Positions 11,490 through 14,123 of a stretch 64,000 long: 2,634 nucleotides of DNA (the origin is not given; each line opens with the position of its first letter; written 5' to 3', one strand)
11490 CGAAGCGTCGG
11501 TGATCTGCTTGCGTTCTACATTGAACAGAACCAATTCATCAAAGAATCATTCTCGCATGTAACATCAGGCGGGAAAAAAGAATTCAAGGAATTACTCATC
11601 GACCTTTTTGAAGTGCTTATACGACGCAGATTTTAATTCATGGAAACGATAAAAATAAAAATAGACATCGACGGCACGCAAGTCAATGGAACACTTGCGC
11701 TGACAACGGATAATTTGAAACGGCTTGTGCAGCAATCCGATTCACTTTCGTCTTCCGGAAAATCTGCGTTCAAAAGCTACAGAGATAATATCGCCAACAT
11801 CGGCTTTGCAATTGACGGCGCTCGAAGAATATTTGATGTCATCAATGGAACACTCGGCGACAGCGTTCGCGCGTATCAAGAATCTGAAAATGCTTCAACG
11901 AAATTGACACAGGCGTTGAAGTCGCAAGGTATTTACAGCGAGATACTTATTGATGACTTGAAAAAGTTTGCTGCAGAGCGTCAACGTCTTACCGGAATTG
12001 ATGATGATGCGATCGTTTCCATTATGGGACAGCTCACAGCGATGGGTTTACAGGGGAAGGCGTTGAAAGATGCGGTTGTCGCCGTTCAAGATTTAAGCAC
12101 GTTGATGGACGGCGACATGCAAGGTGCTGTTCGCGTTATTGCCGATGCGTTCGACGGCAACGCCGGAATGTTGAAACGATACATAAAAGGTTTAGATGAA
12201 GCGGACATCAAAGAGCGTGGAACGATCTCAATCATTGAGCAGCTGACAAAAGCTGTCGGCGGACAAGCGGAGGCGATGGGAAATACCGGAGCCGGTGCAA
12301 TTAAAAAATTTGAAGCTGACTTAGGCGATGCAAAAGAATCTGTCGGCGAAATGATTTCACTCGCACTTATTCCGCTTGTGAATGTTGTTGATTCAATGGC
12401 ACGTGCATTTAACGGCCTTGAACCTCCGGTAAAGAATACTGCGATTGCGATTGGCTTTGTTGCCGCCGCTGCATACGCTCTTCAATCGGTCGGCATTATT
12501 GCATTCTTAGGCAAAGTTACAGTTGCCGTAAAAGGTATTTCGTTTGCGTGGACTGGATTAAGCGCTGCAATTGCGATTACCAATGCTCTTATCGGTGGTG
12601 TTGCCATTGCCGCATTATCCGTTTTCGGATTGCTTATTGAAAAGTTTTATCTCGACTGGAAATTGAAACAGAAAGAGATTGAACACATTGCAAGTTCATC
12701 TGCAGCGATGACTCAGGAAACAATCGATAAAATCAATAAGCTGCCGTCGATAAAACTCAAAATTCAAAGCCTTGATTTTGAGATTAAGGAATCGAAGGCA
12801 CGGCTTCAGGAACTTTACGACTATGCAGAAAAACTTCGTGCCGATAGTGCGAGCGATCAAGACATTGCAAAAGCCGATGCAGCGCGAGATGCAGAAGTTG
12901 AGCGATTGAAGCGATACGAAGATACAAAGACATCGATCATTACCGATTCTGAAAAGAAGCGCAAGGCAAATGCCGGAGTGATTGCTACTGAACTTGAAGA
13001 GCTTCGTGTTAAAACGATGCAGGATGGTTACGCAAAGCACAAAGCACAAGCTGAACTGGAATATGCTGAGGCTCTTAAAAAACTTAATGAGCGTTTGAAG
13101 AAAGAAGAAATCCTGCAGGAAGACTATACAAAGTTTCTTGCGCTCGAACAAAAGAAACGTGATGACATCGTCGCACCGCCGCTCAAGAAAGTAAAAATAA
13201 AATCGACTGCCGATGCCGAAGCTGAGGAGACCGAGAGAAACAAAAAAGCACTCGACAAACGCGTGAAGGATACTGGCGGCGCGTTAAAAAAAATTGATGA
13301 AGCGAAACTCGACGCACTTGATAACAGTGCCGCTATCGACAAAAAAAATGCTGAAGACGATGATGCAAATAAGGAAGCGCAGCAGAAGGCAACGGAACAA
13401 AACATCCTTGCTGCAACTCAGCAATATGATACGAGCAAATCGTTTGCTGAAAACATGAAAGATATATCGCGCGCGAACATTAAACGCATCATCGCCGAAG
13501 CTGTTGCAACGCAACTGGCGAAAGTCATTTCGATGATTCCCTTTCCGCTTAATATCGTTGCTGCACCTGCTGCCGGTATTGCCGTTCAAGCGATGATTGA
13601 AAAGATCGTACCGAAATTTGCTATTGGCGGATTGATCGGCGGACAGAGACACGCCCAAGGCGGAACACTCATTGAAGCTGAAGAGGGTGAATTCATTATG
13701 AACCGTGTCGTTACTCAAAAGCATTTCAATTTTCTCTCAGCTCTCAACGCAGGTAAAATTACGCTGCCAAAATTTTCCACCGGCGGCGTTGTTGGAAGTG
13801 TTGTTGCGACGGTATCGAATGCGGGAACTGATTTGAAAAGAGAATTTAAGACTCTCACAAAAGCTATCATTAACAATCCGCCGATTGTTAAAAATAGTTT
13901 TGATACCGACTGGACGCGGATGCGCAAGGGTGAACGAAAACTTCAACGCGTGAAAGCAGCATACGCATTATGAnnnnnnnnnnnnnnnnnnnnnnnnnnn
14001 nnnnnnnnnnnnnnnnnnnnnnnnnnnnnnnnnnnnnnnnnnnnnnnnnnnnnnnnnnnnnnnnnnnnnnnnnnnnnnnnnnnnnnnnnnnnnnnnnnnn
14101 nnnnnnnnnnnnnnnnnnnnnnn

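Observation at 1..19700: Prophage with morphogenesis genes split into two divergent modules around the immunity switch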

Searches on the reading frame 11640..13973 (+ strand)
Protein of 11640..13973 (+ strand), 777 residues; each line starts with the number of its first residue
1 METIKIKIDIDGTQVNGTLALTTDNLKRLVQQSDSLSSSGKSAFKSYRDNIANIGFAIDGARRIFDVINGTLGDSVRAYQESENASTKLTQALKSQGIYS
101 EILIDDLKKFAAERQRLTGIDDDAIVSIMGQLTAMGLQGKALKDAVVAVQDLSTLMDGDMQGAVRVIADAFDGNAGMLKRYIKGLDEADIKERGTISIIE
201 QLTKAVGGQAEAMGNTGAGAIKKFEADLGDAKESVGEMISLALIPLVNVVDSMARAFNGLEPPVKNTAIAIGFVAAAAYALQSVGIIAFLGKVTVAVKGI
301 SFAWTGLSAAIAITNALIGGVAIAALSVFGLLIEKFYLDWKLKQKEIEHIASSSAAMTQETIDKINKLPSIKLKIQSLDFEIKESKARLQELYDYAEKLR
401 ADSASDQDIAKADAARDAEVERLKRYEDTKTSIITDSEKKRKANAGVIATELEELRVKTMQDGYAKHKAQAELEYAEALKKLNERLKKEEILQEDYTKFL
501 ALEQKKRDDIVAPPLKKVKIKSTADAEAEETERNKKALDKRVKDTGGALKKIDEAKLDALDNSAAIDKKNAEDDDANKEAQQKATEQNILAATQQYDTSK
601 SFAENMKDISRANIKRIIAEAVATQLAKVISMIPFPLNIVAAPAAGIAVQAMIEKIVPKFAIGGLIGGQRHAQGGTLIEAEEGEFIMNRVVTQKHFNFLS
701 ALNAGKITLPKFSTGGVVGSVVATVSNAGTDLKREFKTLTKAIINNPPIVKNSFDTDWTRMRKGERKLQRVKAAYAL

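Call 9: search_protein_families(library=phrogs, max_evalue=0.001, proteins=[window:11640-13973:+])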
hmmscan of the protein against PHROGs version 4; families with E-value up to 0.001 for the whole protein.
window:11640-13973:+ (777 aa): 3 families
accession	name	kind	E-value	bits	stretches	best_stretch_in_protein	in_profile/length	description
phrog_27166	-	tail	1.1e-15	58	1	24-319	21-324/751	tail length tape measure protein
phrog_1293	-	tail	1.2e-08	34.2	1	203-312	449-553/1424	tail length tape measure protein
phrog_1533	-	tail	3.1e-06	26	1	207-334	516-649/1688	tail length tape measure protein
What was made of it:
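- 11640..13973 (+): Tape measure protein (777 aa). PHROG 27166, 1293 and 1533 (call 9).
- Checked: The tape measure is at 11640-13973 (call 9).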

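Call 10: search_protein_families(library=pfam, max_evalue=0.01, proteins=[window:11640-13973:+])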
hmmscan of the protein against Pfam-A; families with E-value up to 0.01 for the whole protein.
window:11640-13973:+ (777 aa): 0 families
